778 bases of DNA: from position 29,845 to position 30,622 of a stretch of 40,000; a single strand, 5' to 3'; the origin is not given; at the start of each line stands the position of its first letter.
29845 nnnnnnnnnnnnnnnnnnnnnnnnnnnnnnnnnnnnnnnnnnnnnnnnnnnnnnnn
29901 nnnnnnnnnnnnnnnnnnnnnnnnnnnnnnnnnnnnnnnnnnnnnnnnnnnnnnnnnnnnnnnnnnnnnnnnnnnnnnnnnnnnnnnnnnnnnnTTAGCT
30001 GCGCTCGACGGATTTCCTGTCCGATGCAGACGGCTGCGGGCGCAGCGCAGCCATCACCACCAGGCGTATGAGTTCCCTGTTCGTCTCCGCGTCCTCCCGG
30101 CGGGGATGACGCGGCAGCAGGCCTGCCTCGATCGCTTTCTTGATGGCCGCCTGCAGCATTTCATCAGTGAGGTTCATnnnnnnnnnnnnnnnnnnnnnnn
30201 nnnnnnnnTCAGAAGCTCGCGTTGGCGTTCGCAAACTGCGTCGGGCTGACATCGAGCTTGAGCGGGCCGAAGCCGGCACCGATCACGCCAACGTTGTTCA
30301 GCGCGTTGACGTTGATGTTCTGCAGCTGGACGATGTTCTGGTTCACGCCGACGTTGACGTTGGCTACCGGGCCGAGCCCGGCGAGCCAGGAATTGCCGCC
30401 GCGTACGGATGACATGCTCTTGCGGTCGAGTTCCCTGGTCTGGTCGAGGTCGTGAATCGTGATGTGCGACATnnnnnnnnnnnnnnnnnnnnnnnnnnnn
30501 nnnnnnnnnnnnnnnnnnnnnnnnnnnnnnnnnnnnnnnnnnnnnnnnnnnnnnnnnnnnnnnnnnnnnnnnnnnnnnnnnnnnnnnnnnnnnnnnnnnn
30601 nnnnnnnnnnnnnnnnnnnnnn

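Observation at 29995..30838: Paralogous pair of double-glycine-leader peptides with Asn/Gln/Val-rich, module-swapped cores and no exporter nearby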

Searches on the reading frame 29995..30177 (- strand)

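Call 3: search_protein_families(library=ncbifam, proteins=[window:29995-30177:-], max_evalue=10)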
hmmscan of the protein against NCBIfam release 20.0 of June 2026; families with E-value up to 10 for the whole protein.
window:29995-30177:- (60 aa): 0 families

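Call 4: search_protein_families(library=pfam, proteins=[window:29995-30177:-], max_evalue=10)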
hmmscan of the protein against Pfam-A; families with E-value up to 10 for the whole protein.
window:29995-30177:- (60 aa): 1 family
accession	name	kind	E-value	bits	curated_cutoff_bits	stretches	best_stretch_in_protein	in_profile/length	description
PF19997.5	ivWA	-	0.11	12.1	35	1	21-57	155-191/253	vWA domain found in the FtsH ternary systems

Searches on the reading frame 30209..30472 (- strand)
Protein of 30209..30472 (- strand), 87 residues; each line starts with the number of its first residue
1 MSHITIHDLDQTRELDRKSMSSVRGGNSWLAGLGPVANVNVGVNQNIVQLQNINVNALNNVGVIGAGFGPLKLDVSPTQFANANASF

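Call 3: search_protein_families(library=ncbifam, proteins=[window:30209-30472:-], max_evalue=10)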
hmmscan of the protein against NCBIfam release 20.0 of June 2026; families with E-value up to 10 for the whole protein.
window:30209-30472:- (87 aa): 1 family
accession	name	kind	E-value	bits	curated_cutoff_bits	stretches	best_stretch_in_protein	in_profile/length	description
TIGR00424.1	APS_reduc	equivalog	0.034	12.7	553.2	1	23-80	247-304/464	5'-adenylylsulfate reductase, thioredoxin-independent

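Call 4: search_protein_families(library=pfam, proteins=[window:30209-30472:-], max_evalue=10)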
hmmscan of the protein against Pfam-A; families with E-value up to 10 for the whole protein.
window:30209-30472:- (87 aa): 1 family
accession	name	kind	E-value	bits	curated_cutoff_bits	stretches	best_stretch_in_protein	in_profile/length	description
PF10439.15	Bacteriocin_IIc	-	0.02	15.3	27.1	1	10-41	2-33/59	Bacteriocin class II with double-glycine leader peptide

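Call 28: find_homologous_proteins(query=window:30209-30472:-, max_evalue=0.001)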
Query window:30209-30472:- (87 aa): 373 proteins with E <= 0.001 among 374 candidates; the best 120 are listed.
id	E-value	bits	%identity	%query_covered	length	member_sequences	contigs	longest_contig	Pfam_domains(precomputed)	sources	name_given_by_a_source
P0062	7.3e-49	181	100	100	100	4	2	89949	-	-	-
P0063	8.1e-40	152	85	100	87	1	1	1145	-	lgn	-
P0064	9.0e-40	152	84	100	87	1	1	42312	-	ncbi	ncbi:MAG TPA: hypothetical protein VGE12_15150 [Noviherbaspirillum sp.]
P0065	8.9e-38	146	80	100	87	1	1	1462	-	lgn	-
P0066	1.0e-37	145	78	100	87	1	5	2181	-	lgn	-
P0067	1.1e-37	145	78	100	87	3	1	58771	-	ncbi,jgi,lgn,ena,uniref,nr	ncbi:MAG TPA: hypothetical protein VEC01_12615 [Noviherbaspirillum sp.]|uniref:hypothetical protein 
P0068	1.2e-37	145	80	99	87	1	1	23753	-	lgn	-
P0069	1.4e-37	145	80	99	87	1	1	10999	-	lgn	-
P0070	1.7e-37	145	78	100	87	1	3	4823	-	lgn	-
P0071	1.8e-37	145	79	100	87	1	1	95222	-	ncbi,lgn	ncbi:MAG TPA: hypothetical protein VGE12_06535 [Noviherbaspirillum sp.]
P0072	1.8e-37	145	80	100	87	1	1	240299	-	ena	-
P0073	2.0e-37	145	78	100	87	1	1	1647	-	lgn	-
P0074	2.8e-37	144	77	100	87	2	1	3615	-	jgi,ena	-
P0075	3.2e-37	144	82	100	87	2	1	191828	-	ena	-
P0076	4.8e-37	143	79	98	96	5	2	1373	-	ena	-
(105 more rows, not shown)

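Call 37: predict_structure(alignment_id=A2)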
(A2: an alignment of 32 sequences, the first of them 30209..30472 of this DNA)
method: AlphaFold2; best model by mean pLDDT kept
length: 87 residues; sequences in the alignment: 32
mean_pLDDT: 43.6   pTM: 0.17
mean pLDDT of the five models: 43.6, 43.1, 39.5, 36.4, 36.3
residues with pLDDT >= 90: 0; 70-90: 0; 50-70: 21; < 50: 66
segments of 3 or more residues with pLDDT < 50: 1-3, 25-87
pLDDT, mean of each block of 10 residues (from residue 1): 50 55 49 42 37 38 40 41 39
secondary structure, 60 per line:
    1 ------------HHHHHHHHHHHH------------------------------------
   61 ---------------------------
elements in order: H13-24

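Call 71: search_solved_structures(query=A2, max_evalue=10)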
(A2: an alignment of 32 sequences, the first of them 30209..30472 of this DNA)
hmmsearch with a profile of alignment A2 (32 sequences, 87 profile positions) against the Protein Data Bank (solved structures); distinct sequences matched with E-value up to 10: 0.

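Call 79: search_protein_families(library=pfam, alignment_id=A2, max_evalue=1)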
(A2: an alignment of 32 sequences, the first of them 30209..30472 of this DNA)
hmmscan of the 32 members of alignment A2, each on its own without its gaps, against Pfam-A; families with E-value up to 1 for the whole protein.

A. member 1, window:30209-30472:- (87 aa): 1 family
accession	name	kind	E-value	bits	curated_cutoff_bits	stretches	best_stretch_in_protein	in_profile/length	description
PF10439.15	Bacteriocin_IIc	-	0.02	15.3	27.1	1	10-41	2-33/59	Bacteriocin class II with double-glycine leader peptide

B. families by the number of members that match (of 32 scanned): 6 families
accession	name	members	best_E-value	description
PF10439.15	Bacteriocin_IIc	23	0.0036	Bacteriocin class II with double-glycine leader peptide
PF03047.20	ComC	11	0.00016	COMC family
PF02450.21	LCAT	2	0.25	Lecithin:cholesterol acyltransferase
PF06186.16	DUF992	1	0.0099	Protein of unknown function (DUF992)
PF19200.6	MupG_N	1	0.2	6-phospho-N-acetylmuramidase, N-terminal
PF16934.11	Mersacidin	1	0.21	Two-component Enterococcus faecalis cytolysin (EFC)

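Call 85: search_protein_representatives(alignment_id=A2)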
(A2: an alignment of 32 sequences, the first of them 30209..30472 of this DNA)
Query: 32 sequences, 87 profile positions. Proteins with E-value up to 0.001 (for the whole library): 84; up to 1e-10: 44; up to 1e-30: 0. The best 84 are listed.
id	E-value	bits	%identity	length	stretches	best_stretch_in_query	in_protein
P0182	1.4e-30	121.6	-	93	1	1-86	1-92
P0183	1.7e-28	114.9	-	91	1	1-83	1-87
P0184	4.3e-28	113.6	-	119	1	1-69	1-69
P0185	4.3e-27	110.4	-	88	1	1-83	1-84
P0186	1.8e-26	108.5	-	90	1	1-86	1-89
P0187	2.3e-26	108.1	-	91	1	1-85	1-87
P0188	2.4e-24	101.6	-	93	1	1-83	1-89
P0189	5.1e-22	94.2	-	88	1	1-84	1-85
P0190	2.2e-21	92.1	-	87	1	1-86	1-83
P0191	2.4e-20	88.8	-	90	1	1-85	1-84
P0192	6.4e-20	87.4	-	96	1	1-84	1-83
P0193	2.0e-19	85.8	-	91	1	4-85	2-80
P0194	2.6e-19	85.5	-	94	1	1-84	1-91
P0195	2.8e-19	85.4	-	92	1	4-85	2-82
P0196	7.7e-19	84.0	-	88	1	1-82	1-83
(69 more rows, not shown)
